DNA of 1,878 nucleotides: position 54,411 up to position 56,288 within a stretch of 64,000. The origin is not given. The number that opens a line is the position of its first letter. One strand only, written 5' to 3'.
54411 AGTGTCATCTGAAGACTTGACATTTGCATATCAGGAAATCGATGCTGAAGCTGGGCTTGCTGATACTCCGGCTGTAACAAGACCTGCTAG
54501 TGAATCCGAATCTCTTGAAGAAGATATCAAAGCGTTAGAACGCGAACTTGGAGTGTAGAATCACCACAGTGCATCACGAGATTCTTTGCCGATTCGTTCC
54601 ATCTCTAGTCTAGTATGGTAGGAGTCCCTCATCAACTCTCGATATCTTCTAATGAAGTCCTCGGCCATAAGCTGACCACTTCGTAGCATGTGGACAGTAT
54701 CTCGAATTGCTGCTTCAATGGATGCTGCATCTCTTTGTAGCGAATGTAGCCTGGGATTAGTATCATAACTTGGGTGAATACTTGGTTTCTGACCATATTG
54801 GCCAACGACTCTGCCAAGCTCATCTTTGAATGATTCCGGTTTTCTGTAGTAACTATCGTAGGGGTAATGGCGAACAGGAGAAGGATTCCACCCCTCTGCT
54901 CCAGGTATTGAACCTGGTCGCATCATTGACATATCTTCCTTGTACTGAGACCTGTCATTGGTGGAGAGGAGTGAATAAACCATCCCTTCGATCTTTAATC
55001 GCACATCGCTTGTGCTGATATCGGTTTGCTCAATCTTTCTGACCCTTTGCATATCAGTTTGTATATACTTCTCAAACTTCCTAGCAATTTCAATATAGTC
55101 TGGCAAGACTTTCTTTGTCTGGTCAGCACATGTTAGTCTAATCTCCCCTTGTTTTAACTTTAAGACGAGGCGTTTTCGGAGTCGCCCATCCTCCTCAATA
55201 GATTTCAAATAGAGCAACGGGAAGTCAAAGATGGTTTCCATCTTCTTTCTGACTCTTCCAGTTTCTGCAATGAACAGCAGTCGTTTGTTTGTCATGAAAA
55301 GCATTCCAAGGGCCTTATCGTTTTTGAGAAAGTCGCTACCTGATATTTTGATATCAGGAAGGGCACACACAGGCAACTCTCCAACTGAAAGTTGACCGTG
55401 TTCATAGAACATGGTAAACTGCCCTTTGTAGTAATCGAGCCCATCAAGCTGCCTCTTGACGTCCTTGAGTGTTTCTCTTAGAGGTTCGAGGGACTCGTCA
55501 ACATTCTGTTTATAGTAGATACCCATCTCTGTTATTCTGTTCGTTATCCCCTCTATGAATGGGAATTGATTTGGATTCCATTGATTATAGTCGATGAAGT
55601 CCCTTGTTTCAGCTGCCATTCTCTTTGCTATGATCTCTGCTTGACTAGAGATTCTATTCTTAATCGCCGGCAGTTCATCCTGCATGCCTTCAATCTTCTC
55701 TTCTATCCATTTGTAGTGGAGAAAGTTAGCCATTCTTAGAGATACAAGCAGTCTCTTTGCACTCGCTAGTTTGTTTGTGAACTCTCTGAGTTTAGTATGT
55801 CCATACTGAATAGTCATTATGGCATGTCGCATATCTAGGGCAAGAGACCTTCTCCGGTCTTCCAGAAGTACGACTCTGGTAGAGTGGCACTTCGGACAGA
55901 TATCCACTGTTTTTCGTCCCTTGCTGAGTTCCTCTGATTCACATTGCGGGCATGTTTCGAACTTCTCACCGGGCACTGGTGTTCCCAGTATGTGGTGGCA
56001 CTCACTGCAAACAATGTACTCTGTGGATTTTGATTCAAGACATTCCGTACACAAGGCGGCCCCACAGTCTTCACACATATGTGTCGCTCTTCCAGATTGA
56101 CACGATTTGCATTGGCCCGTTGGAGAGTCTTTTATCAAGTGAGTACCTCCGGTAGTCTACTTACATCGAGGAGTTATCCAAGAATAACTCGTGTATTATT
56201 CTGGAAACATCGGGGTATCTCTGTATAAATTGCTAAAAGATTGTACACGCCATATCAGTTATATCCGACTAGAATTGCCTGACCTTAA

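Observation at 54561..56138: Zinc-finger protein with a PH/GRAM(GLUE)-like segment encoded tail-to-tail with ESCRT-III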

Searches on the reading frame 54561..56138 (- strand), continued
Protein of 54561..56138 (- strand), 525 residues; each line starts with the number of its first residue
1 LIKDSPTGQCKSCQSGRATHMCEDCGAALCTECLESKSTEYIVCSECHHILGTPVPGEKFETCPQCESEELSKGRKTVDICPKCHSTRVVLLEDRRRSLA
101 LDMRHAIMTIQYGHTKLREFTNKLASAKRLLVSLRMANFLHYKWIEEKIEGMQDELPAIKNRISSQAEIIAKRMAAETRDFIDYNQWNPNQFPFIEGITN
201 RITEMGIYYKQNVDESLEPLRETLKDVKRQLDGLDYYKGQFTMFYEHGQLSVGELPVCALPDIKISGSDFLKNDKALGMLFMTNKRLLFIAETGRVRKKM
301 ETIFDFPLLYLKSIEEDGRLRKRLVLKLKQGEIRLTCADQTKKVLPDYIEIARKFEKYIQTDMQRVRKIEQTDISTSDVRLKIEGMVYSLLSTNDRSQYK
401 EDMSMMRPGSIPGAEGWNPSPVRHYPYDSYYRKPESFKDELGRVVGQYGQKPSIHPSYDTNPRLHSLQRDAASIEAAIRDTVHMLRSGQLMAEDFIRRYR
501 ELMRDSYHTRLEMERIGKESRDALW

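Call 76: search_protein_families(library=pfam, proteins=[P0209, P0213, P0218, P0222, P0224, P0225, P0230, P0231, P0233, P0235], max_evalue=0.01)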
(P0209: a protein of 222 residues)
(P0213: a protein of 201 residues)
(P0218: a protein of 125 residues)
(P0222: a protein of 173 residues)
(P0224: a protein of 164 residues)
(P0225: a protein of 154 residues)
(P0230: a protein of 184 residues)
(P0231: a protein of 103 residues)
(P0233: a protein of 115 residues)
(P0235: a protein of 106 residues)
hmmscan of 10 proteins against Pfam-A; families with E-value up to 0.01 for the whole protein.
P0209 (222 aa): 2 families
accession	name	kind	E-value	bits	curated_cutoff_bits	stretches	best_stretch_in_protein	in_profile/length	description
PF09454.15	Vps23_core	-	0.00027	21.3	26.8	1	176-216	22-62/64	Vps23 core domain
PF14470.12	bPH_3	-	0.0015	19.4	23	1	13-83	21-90/95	Bacterial PH domain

P0213 (201 aa): 2 families
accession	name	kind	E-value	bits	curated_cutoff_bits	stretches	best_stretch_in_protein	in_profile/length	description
PF14470.12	bPH_3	-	3.7e-08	34.1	23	1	15-116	1-94/95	Bacterial PH domain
PF02893.26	GRAM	-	2.9e-05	24.3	23.6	1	13-113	7-101/112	GRAM domain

P0218 (125 aa): 4 families
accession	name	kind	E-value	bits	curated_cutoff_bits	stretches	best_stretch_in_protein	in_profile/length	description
PF14470.12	bPH_3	-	4e-07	30.9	23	1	3-96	1-85/95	Bacterial PH domain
PF02893.26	GRAM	-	0.00038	20.7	23.6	1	2-92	8-93/112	GRAM domain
PF11605.14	Vps36_ESCRT-II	-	0.0032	18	24.1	1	6-78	14-86/92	Vacuolar protein sorting protein 36 Vps36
PF23428.2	DUF7115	-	0.0089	16.3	27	0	32-95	26-88/108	Domain of unknown function (DUF7115)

P0222 (173 aa): 4 families
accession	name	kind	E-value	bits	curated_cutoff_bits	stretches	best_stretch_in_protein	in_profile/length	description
PF13240.11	Zn_Ribbon_1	-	3.1e-05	24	25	1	151-170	1-20/23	zinc-ribbon domain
PF12773.13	DZR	-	0.00022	21.7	27.3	1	152-171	1-20/45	Double zinc ribbon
PF17032.10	Zn_ribbon_15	-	0.00063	20.9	28.9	1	145-170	48-73/73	zinc-ribbon family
PF13248.11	Zn_ribbon_3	-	0.0015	18.4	27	1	149-172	2-25/26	zinc-ribbon domain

P0224 (164 aa): 2 families
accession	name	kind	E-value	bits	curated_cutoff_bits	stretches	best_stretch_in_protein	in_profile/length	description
PF08271.17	Zn_Ribbon_TF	-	0.00032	20.6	29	1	12-34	3-25/43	TFIIB zinc-binding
PF08274.17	Zn_Ribbon_YjdM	-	0.0017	18.7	30.8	1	12-35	5-26/30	PhnA Zinc-Ribbon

P0225 (154 aa): 1 family
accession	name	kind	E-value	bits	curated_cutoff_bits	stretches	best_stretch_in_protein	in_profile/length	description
PF14470.12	bPH_3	-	0.0054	17.6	23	1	21-92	18-79/95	Bacterial PH domain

P0230 (184 aa): 10 families
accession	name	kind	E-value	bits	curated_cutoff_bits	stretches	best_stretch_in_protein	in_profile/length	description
PF08271.17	Zn_Ribbon_TF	-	4.7e-05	23.3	29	1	143-177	2-37/43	TFIIB zinc-binding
PF18439.7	zf_UBZ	-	0.00045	20.2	25.6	0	141-153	2-14/32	Ubiquitin-Binding Zinc Finger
PF17848.7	Zn_ribbon_ACC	-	0.00082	20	24.5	0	160-173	2-15/26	Acetyl-CoA carboxylase zinc finger domain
PF14470.12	bPH_3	-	0.0022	18.9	23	1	5-72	2-70/95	Bacterial PH domain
PF02893.26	GRAM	-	0.0038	17.5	23.6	1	21-72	29-80/112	GRAM domain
PF21344.3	Zn_ribbon_LysW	-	0.0041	17.2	27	0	143-167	2-29/46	Alpha-aminoadipate carrier protein LysW-like, globular domain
PF08000.17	bPH_1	-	0.0049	17.3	27.7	1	25-63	43-80/122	Bacterial PH domain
PF13240.11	Zn_Ribbon_1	-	0.007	16.6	25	0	143-151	1-9/23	zinc-ribbon domain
PF01599.25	Ribosomal_S27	-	0.0078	16.5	22.3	0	137-168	13-44/44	Ribosomal protein S27a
PF24463.1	DUF7577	-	0.0093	16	28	0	142-150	3-11/27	Domain of unknown function (DUF7577)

P0231 (103 aa): 4 families
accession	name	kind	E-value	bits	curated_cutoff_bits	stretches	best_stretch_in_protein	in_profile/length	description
PF14470.12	bPH_3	-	0.002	19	23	1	5-69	2-67/95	Bacterial PH domain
PF02893.26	GRAM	-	0.0023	18.2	23.6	1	20-62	28-66/112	GRAM domain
PF11605.14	Vps36_ESCRT-II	-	0.0049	17.5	24.1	0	20-69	35-86/92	Vacuolar protein sorting protein 36 Vps36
PF08000.17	bPH_1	-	0.0067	16.8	27.7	1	25-62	43-79/122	Bacterial PH domain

P0233 (115 aa): 1 family
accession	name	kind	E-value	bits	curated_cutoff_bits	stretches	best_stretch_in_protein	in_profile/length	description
PF02893.26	GRAM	-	0.0074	16.6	23.6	1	6-68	11-65/112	GRAM domain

P0235 (106 aa): 0 families

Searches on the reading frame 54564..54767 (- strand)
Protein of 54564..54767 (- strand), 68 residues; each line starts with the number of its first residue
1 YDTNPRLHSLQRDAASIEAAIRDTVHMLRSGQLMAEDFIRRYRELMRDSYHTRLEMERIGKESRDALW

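Call 47: search_solved_structures(query=A3, max_evalue=10, show_alignments=3)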
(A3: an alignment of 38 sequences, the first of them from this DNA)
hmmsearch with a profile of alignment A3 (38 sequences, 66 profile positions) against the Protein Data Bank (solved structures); distinct sequences matched with E-value up to 10: 57.
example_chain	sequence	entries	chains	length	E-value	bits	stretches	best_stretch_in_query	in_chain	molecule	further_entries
2f66_A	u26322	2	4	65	2.7e-06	30.1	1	3-58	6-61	Suppressor protein STP22 of temperature-sensitive alpha-factor receptor and arginine perme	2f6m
2p22_A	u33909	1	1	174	7e-06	28.7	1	3-58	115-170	Suppressor protein STP22 of temperature-sensitive alpha-factor receptor and arginine perme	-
2caz_A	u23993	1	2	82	2.7e-05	26.8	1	3-58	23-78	SUPPRESSOR PROTEIN STP22 OF TEMPERATURE-SENSITIVE ALPHA-FACTOR RECEPTOR AND ARGININE PERME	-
6vme_B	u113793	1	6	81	0.00057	22.6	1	2-59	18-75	Tumor susceptibility gene 101 protein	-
8imi_0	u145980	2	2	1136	0.0006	22.5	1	9-38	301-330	ApcE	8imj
7eyd_09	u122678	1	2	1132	0.0014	21.4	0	21-40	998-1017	Phycobiliprotein ApcE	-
9tln_A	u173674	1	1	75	0.0016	21.1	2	3-25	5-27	Sc-apCC-2-BCL-xL-2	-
9tls_A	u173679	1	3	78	0.0017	21.1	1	3-25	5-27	Sc-apCC-2-KLHL20-3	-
8whn_A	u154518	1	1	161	0.0026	20.5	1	3-59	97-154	Ribophorin 1 superfamily protein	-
7vea_aM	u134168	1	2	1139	0.0032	20.2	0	19-39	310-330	Phycobiliprotein ApcE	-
9tlt_A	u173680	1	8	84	0.0038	19.9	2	3-25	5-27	Sc-apCC-2-KLHL20-4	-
8wql_BB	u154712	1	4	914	0.0062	19.3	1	17-39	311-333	LCM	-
9tlp_A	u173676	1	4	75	0.025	17.3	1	3-25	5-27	Sc-apCC-2-BCL-xL-6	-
9wg7_N2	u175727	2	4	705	0.029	17.1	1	16-39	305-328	Phycobiliprotein ApcE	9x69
9tlo_A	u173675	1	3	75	0.034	16.9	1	3-25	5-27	Sc-apCC-2-BCL-xL-5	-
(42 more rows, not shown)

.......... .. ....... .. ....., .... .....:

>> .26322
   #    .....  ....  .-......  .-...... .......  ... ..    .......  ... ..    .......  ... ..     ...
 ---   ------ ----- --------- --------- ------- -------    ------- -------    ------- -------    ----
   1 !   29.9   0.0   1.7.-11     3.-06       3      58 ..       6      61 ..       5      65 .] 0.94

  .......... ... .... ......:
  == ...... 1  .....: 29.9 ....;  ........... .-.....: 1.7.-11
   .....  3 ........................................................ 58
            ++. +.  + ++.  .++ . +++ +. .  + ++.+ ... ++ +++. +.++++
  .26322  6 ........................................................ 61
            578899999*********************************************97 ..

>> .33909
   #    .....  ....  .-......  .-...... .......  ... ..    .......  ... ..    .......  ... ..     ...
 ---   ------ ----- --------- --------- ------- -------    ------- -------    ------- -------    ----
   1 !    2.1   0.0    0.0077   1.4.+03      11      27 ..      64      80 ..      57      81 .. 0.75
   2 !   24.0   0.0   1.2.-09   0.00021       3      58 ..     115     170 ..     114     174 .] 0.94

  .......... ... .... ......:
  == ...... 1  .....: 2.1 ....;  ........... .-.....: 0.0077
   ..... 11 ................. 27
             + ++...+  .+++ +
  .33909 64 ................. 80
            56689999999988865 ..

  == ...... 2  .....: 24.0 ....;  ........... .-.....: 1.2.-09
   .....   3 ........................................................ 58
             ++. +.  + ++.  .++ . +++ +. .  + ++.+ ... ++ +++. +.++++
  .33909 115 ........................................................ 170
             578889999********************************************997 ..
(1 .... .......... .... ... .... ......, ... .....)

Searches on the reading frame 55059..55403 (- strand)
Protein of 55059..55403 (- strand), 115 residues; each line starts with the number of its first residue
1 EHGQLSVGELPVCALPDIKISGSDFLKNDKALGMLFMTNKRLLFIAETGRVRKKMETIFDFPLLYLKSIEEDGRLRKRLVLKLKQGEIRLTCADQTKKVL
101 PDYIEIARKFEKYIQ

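Call 49: search_solved_structures(query=A4, max_evalue=10, show_alignments=2)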
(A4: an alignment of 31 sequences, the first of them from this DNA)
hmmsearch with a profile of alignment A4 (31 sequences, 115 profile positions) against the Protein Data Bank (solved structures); distinct sequences matched with E-value up to 10: 7.
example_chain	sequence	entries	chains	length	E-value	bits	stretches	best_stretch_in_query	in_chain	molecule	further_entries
3dcx_A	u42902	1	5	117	0.011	18.8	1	34-72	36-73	Protein of Unknown Function (DUF1696) with Pleckstrin-homology Domains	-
2cay_A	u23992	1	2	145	0.015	18.3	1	5-71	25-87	VACUOLAR PROTEIN SORTING PROTEIN 36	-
1w7p_D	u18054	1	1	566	0.047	16.7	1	5-71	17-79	VPS36P, YLR417W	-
3hsa_A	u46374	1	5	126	0.055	16.5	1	25-71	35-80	pleckstrin homology domain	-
8ujw_A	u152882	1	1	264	0.27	14.3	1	9-47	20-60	GRAM domain-containing protein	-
2yf0_A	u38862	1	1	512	1.2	12.2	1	16-47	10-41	MYOTUBULARIN-RELATED PROTEIN 6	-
2dx5_A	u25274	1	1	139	1.5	11.9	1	5-71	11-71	Vacuolar protein sorting protein 36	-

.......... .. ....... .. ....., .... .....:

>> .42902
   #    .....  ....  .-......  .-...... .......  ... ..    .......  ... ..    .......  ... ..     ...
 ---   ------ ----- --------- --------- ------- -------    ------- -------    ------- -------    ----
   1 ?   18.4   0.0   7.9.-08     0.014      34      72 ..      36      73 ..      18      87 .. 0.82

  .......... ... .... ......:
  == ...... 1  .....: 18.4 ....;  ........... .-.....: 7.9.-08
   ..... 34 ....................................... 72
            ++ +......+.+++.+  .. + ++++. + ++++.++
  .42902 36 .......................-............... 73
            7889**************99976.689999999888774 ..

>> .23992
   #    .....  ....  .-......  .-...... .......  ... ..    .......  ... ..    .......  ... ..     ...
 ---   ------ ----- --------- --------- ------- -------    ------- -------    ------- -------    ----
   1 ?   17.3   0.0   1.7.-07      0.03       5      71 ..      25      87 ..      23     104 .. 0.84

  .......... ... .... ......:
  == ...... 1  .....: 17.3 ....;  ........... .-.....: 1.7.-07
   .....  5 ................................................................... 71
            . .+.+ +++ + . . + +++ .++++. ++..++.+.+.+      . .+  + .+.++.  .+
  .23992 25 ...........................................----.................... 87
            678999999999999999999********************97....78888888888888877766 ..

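Call 55: predict_structure(alignment_id=A4)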
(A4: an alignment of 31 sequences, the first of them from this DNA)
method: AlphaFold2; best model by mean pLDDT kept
length: 115 residues; sequences in the alignment: 31
mean_pLDDT: 92.4   pTM: 0.84
mean pLDDT of the five models: 92.4, 90.9, 89.9, 89.6, 89.5
residues with pLDDT >= 90: 92; 70-90: 22; 50-70: 1; < 50: 0
segments of 3 or more residues with pLDDT < 50: none
pLDDT, mean of each block of 10 residues (from residue 1): 88 96 93 96 92 92 96 86 97 94 94 77
secondary structure, 60 per line:
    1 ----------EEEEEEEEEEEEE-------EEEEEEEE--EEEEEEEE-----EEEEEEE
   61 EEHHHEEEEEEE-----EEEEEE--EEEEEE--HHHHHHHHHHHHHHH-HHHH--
elements in order: E11-23 E31-38 E41-48 E54-62 E66-72 E78-83 E86-91 H94-108 H110-113

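Call 57: fold_search(model_id=the predicted structure, library=pdb)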
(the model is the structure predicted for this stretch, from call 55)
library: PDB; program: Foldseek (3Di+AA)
matches with E <= 10: 933; with E <= 0.001: 16
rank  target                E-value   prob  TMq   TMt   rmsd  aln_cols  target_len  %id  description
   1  5gnh_B                9.9e-05  1.00  0.70  0.18   3.3       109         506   18  Myotubularin-related protein 2 (released 2017-07-26)
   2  2hth_B                1.4e-04  1.00  0.60  0.55   4.9       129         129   18  Structural basis for ubiquitin recognition by the human EAP45/ESCRT-II GLUE domain (released 2006-10-24)
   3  5gnh_A                1.9e-04  1.00  0.70  0.18   3.4       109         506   18  Myotubularin-related protein 2 (released 2017-07-26)
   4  2cay_A                2.7e-04  1.00  0.62  0.55   4.3       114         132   17  Vps36 N-terminal PH domain (released 2006-04-07)
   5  1lw3                  3.4e-04  1.00  0.71  0.18   4.0       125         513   18  Crystal Structure of Myotubularin-related protein 2 complexed with phosphate (released 2003-10-07)
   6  1zsq                  4.2e-04  1.00  0.69  0.17   3.6       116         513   18  Crystal Structure of MTMR2 in complex with phosphatidylinositol 3-phosphate (released 2006-01-31)
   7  1zvr                  5.8e-04  1.00  0.69  0.18   3.9       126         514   17  Crystal Structure of MTMR2 in complex with phosphatidylinositol 3,5-bisphosphate (released 2006-01-31)
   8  5he0_A                5.8e-04  1.00  0.57  0.13   5.2       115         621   21  Bovine GRK2 in complex with Gbetagamma subunits and CCG215022 (released 2016-05-11)
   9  2cay_B                6.5e-04  1.00  0.62  0.56   4.3       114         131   17  Vps36 N-terminal PH domain (released 2006-04-07)
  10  6u7c_A                6.8e-04  1.00  0.58  0.13   5.4       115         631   23  Human GRK2 in complex with Gbetagamma subunits and CCG258747 (released 2020-04-15)
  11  5wg5_A                7.2e-04  1.00  0.58  0.14   5.7       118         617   20  Human GRK2 in complex with Gbetagamma subunits and CCG224061 (released 2017-12-27)
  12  5wg4_A                7.6e-04  1.00  0.57  0.13   5.6       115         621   22  Human GRK2 in complex with Gbetagamma subunits and CCG257284 (released 2017-12-27)
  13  3pvu_A                7.6e-04  1.00  0.54  0.13   5.4       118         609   19  Bovine GRK2 in complex with Gbetagamma subunits and a selective kinase inhibitor (CMPD101) (released 2011-06-01)
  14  2dx5_A                8.4e-04  1.00  0.58  0.66   4.8       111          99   17  The complex structure between the mouse EAP45-GLUE domain and ubiquitin (released 2006-10-10)
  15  5ukl_A                8.9e-04  1.00  0.59  0.13   3.8       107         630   18  Human GRK2 in complex with Gbetagamma subunits and CCG222886 (14bd) (released 2017-04-05)
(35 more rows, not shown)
